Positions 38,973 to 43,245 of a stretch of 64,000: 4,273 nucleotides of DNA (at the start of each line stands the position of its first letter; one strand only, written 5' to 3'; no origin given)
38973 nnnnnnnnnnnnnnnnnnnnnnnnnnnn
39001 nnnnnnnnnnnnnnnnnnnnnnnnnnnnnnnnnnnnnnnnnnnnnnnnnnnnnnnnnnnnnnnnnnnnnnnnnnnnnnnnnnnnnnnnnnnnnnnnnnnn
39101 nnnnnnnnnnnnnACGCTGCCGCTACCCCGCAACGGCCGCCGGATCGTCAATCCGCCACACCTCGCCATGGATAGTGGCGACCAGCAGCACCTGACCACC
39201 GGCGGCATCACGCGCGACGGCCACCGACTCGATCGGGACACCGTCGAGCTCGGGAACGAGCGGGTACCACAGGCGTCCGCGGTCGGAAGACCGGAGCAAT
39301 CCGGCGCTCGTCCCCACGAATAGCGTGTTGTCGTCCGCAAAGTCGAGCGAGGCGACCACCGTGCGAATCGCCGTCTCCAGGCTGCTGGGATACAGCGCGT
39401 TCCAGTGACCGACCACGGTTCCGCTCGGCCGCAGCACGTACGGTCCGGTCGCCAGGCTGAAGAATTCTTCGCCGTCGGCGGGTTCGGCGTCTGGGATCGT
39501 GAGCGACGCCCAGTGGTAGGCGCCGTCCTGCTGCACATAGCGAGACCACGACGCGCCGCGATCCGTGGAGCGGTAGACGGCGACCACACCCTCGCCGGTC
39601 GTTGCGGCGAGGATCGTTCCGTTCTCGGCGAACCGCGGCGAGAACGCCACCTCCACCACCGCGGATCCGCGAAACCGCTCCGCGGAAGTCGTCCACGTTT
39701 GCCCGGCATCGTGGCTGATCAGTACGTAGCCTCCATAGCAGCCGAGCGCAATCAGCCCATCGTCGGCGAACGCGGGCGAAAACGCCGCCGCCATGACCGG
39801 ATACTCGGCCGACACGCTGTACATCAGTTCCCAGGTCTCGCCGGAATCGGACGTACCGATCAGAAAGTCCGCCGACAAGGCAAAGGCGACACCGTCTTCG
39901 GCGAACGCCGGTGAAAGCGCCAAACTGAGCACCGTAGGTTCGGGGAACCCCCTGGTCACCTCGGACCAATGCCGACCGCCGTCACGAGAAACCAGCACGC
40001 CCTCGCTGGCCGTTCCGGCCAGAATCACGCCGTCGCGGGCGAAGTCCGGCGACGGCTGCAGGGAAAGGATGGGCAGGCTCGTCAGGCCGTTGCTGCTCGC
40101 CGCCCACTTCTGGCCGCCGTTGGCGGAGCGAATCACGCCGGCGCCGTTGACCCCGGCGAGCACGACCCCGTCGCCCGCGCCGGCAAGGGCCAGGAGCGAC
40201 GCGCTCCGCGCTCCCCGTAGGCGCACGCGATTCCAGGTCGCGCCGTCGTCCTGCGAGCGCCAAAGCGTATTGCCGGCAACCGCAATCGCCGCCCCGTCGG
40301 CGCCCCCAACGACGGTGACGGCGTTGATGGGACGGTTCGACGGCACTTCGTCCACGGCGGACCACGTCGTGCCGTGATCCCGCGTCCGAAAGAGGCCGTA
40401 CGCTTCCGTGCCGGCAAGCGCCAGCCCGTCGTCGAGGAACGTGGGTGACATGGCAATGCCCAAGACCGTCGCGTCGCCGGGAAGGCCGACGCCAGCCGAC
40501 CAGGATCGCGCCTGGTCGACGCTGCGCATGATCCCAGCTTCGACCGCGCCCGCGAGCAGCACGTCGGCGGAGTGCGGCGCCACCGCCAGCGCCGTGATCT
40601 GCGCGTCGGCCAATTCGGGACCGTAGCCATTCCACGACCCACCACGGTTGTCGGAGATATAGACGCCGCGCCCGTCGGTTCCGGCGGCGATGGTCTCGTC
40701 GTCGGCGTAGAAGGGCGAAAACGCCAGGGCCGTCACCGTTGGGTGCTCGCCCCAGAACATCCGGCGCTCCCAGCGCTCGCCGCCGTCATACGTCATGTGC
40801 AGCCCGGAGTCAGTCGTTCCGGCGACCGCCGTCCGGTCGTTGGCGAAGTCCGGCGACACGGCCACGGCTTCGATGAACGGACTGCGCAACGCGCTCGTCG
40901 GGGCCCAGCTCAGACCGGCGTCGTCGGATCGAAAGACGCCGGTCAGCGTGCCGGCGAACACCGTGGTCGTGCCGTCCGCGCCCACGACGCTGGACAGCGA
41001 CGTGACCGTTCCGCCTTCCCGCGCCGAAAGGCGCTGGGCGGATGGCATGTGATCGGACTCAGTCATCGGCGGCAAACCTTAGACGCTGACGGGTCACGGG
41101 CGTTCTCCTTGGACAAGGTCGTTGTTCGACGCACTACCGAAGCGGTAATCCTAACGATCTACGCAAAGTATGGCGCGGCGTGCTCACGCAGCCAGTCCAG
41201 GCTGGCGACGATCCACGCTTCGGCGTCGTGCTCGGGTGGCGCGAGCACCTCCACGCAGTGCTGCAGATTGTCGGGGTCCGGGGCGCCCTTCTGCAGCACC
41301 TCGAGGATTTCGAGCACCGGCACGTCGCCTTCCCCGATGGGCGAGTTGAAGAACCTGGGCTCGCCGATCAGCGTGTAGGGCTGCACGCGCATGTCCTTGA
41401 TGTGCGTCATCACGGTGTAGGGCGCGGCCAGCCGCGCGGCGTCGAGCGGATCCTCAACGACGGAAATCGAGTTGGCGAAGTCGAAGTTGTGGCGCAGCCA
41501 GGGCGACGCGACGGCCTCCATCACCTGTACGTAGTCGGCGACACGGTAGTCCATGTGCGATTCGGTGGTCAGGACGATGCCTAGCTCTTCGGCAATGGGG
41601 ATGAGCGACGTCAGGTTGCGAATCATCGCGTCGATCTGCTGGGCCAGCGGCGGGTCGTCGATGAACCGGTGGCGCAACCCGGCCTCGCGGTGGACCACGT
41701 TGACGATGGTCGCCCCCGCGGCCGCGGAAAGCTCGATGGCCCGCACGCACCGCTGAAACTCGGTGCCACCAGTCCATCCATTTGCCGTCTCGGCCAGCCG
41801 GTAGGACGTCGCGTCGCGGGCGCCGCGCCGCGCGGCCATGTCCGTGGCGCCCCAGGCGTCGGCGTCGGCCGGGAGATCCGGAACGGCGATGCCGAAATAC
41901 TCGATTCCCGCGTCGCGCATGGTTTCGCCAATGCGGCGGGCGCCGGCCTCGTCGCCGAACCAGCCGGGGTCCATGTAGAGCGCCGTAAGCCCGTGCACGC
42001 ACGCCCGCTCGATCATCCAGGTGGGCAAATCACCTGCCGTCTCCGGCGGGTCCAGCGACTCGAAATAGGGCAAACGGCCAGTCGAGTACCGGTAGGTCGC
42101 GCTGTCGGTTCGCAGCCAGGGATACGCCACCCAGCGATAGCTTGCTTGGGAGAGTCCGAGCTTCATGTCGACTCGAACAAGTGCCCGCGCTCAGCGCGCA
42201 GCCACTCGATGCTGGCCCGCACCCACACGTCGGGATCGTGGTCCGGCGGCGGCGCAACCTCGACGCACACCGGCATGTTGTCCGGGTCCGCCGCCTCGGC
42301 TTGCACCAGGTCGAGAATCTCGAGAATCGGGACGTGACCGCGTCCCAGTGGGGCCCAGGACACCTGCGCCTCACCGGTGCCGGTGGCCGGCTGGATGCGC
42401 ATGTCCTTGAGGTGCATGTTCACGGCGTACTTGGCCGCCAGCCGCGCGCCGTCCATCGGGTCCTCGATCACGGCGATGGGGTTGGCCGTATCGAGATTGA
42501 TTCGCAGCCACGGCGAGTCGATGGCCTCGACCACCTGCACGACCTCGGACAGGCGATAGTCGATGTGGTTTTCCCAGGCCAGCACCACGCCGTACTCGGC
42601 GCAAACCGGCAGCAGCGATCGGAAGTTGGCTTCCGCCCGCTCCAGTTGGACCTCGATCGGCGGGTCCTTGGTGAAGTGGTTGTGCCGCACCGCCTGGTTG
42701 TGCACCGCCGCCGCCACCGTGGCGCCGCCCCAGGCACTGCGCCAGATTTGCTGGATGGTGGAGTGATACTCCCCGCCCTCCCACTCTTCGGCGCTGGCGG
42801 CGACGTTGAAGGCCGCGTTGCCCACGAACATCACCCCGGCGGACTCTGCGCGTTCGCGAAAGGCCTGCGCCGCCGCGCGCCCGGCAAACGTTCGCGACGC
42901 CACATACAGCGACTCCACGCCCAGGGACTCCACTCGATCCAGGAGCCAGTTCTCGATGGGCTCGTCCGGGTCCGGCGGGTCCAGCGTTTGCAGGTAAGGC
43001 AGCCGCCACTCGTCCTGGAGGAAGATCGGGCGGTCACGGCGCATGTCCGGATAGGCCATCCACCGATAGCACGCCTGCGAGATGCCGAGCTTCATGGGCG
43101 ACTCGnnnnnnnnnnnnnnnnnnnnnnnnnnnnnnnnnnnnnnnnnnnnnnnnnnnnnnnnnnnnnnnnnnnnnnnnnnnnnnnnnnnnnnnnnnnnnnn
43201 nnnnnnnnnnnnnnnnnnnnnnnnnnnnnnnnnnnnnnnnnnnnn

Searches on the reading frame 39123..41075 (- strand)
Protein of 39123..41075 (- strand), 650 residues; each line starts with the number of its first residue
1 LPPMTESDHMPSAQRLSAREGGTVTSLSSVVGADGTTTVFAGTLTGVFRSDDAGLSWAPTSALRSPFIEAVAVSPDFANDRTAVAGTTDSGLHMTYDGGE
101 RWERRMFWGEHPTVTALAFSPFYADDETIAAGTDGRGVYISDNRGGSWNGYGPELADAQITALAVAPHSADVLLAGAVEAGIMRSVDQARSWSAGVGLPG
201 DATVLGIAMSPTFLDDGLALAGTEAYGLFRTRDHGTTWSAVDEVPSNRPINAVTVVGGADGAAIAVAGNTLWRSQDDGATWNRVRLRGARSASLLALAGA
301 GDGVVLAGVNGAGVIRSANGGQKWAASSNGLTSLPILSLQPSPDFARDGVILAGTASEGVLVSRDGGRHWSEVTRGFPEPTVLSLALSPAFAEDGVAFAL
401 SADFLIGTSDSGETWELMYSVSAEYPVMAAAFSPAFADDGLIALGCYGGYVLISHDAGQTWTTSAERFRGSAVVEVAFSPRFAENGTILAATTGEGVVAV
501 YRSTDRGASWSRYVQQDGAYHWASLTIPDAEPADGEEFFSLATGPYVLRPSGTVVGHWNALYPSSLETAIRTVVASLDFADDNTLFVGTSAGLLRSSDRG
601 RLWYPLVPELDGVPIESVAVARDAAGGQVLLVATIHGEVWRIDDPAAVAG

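Call 6: search_protein_families(library=pfam, proteins=[window:39123-41075:-], max_evalue=0.001)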
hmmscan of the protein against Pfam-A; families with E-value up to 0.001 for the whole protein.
window:39123-41075:- (650 aa): 6 families
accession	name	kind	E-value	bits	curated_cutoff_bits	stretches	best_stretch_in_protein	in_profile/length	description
PF15902.12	Sortilin-Vps10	-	9.3e-26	91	33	3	228-291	3-67/446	Sortilin, neurotensin receptor 3,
PF02012.26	BNR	-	3.4e-16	57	27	0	453-462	2-11/12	BNR/Asp-box repeat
PF14870.12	PSII_BNR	-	6.7e-16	58.8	27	1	189-327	6-140/303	Photosynthesis system II assembly factor YCF48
PF13088.12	BNR_2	-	2.7e-10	40.5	31.4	0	408-513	87-201/277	BNR repeat-like domain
PF23414.1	Beta-prop_EML_2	-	1.3e-05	25.2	90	1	414-509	29-116/266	Echinoderm microtubule-associated protein second beta-propeller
PF15899.11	BNR_6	-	0.00089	19.6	27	0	501-510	2-11/14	BNR-Asp box repeat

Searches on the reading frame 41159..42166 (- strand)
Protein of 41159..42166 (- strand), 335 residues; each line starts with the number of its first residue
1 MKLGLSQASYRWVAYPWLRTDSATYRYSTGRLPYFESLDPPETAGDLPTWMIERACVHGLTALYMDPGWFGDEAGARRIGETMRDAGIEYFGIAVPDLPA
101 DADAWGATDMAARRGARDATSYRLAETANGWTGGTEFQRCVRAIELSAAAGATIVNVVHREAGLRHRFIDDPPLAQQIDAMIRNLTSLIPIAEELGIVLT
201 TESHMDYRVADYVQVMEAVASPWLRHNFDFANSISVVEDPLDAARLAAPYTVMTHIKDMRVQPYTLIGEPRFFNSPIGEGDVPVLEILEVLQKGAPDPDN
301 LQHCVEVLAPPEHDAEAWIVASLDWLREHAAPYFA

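Call 6: search_protein_families(library=pfam, proteins=[window:41159-42166:-], max_evalue=0.001)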
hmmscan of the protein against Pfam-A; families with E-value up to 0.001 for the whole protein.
window:41159-42166:- (335 aa): 1 family
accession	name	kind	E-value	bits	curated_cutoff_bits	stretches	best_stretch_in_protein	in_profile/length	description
PF01261.30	AP_endonuc_2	-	2.7e-19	70.3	31.1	1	135-328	65-248/249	Xylose isomerase-like TIM barrel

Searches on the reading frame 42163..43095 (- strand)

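Call 6: search_protein_families(library=pfam, proteins=[window:42163-43095:-], max_evalue=0.001)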
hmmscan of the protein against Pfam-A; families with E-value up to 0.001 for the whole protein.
window:42163-43095:- (310 aa): 1 family
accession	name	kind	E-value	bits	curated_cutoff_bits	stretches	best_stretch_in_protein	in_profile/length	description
PF01261.30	AP_endonuc_2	-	1.6e-21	77.6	31.1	1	74-301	28-248/249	Xylose isomerase-like TIM barrel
